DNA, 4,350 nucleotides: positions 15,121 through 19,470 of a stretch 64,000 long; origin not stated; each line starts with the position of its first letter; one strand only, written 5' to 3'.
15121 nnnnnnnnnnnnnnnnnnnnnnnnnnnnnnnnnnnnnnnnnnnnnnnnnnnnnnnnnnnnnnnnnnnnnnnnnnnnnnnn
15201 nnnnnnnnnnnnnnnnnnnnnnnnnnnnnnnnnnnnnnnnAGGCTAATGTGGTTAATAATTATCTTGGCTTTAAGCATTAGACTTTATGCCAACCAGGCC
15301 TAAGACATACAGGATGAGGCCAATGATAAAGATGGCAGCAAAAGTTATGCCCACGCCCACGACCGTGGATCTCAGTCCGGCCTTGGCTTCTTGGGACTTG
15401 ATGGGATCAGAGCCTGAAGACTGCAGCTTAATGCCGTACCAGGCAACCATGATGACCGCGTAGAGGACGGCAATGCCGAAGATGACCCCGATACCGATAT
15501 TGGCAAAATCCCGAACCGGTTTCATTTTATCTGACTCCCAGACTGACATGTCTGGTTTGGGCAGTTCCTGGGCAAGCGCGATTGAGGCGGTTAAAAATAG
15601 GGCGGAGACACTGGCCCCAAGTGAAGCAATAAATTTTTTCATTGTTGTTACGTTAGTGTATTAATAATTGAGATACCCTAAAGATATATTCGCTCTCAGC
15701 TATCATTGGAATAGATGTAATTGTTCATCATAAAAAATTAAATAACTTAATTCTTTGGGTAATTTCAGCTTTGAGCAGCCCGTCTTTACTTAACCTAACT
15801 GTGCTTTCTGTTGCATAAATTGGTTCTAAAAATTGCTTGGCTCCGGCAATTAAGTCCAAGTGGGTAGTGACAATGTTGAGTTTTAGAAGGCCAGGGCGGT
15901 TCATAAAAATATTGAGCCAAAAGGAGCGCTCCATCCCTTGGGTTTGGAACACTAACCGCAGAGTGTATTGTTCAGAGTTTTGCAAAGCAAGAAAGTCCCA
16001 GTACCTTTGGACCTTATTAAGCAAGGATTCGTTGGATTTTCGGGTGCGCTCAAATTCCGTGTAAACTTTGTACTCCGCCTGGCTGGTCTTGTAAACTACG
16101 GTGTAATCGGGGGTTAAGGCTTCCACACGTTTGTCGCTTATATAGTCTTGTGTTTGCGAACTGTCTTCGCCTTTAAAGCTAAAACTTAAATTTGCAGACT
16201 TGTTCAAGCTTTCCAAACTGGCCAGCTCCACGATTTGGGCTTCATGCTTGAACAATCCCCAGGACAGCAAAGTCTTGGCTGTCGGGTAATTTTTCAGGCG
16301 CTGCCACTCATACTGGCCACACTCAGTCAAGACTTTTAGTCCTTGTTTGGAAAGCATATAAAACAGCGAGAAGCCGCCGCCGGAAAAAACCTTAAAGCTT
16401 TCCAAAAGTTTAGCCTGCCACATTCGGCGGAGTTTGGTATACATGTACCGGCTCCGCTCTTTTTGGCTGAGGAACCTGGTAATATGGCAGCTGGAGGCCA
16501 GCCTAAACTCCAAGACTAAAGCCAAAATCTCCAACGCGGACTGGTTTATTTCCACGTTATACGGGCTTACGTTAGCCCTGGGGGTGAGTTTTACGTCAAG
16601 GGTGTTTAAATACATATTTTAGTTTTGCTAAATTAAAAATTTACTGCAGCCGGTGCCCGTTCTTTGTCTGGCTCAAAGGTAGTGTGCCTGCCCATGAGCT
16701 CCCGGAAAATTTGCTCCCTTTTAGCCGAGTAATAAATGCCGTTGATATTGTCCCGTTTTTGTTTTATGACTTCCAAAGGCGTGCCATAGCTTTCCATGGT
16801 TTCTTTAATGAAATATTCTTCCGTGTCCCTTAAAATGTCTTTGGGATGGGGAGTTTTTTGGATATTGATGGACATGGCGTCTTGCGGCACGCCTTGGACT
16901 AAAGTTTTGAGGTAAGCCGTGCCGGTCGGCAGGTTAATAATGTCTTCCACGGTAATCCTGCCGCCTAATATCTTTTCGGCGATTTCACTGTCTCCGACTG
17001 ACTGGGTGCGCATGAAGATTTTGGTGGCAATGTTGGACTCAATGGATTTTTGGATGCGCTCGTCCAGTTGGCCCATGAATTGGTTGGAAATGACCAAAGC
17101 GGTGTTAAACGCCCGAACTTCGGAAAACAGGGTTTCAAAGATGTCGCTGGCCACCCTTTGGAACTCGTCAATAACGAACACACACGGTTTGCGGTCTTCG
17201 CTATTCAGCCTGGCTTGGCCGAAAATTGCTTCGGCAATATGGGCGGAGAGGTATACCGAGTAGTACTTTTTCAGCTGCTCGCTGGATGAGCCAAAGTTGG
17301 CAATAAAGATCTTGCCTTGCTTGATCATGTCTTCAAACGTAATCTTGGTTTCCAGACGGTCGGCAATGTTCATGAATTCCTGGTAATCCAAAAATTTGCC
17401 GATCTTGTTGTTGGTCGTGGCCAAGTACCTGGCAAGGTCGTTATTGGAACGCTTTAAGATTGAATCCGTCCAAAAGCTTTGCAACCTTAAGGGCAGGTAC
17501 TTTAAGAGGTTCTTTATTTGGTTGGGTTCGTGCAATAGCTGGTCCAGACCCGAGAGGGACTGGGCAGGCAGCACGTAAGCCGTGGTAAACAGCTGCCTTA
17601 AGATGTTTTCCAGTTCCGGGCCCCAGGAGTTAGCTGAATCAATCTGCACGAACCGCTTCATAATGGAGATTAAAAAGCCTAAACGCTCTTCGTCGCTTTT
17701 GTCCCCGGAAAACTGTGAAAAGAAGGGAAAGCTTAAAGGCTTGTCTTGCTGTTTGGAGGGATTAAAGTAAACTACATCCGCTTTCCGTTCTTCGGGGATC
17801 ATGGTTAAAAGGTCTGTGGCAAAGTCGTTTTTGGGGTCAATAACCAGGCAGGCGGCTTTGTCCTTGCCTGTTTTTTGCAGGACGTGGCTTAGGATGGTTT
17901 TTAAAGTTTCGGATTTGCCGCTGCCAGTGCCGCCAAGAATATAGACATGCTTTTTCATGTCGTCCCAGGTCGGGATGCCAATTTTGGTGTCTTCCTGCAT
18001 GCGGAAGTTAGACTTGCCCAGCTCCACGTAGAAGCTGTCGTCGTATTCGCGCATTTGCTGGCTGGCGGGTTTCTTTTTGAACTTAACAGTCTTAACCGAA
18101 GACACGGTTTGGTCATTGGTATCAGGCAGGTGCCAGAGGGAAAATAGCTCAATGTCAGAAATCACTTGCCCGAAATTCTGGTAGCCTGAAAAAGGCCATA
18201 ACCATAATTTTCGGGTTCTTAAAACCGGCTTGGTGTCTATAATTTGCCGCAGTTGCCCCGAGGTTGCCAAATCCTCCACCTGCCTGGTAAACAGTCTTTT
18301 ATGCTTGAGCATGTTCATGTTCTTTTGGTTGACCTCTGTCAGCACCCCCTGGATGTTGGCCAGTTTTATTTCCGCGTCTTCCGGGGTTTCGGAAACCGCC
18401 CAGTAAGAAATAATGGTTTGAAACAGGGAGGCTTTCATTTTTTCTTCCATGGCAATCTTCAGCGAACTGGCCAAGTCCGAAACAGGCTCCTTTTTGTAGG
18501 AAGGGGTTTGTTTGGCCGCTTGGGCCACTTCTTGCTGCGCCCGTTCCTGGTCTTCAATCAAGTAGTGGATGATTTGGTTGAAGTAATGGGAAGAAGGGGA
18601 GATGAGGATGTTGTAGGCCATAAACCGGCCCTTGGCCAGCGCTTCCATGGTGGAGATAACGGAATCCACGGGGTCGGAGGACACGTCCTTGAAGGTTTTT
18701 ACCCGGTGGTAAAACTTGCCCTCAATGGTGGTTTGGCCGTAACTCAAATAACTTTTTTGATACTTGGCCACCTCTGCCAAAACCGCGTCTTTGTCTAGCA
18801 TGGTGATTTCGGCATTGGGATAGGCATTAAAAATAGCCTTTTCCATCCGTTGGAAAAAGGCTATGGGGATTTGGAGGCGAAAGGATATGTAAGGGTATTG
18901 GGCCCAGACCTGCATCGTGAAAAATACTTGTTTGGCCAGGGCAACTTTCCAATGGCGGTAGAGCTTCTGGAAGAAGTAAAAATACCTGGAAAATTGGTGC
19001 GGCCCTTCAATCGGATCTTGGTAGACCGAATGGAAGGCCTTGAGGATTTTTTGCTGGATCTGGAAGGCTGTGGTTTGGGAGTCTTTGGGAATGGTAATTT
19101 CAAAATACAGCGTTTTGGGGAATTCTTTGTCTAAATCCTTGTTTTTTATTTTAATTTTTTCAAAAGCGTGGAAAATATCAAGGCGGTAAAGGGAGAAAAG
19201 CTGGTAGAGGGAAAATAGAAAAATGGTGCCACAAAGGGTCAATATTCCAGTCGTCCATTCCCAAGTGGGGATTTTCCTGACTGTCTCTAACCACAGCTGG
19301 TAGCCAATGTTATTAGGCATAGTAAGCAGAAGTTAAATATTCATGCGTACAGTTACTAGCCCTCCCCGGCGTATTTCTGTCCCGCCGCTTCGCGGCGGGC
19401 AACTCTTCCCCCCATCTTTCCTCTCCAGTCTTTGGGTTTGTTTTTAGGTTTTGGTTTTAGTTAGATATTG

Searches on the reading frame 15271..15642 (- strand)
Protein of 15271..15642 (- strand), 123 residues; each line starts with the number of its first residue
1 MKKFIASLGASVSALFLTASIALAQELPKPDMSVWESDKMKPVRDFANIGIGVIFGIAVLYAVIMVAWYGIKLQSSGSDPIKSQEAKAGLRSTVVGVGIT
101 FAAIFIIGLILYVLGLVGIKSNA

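Call 24: search_protein_families(library=pfam, proteins=[window:15271-15642:-], max_evalue=0.001)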
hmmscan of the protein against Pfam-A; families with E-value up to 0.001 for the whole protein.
window:15271-15642:- (123 aa): 1 family
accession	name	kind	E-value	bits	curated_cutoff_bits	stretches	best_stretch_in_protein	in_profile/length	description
PF18895.5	T4SS_pilin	-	4.8e-05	23.8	26.6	1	54-110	16-71/71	Type IV secretion system pilin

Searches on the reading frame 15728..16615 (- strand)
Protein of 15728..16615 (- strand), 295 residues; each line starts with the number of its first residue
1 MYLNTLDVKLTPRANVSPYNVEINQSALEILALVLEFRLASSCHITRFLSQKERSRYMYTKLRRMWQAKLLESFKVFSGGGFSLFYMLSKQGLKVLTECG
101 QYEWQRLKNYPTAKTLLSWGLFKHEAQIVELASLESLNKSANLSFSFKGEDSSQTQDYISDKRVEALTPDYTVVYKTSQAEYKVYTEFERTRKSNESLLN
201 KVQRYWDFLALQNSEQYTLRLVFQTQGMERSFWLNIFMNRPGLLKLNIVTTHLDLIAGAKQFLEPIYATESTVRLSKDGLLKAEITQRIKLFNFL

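Call 24: search_protein_families(library=pfam, proteins=[window:15728-16615:-], max_evalue=0.001)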
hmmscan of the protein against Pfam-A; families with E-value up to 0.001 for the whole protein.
window:15728-16615:- (295 aa): 1 family
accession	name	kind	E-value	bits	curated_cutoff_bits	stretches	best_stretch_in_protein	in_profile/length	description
PF13814.12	Replic_Relax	-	2.9e-09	37.7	25.3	1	31-214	1-180/191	Replication-relaxation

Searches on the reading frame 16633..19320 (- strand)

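Call 24: search_protein_families(library=pfam, proteins=[window:16633-19320:-], max_evalue=0.001)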
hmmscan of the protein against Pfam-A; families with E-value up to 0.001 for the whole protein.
window:16633-19320:- (895 aa): 6 families
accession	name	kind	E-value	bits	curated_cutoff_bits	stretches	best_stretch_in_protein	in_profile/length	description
PF01935.23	DUF87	-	3.6e-14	53.8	23.2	1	442-694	9-219/220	Helicase HerA, central domain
PF10412.15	TrwB_AAD_bind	-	1.5e-11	44.3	20.5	2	663-793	201-331/387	Type IV secretion-system coupling protein DNA-binding domain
PF13401.12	AAA_22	-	6.5e-06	26.9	27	0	456-516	5-62/130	AAA domain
PF01580.24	FtsK_SpoIIIE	-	2.6e-05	24.2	24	1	427-501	15-83/221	FtsK/SpoIIIE family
PF12696.13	TraG-D_C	-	3e-05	24.4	22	1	712-780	1-74/126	TraM recognition site of TraD and TraG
PF13245.12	AAA_19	-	4.7e-05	24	25.1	0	456-493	11-46/134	AAA domain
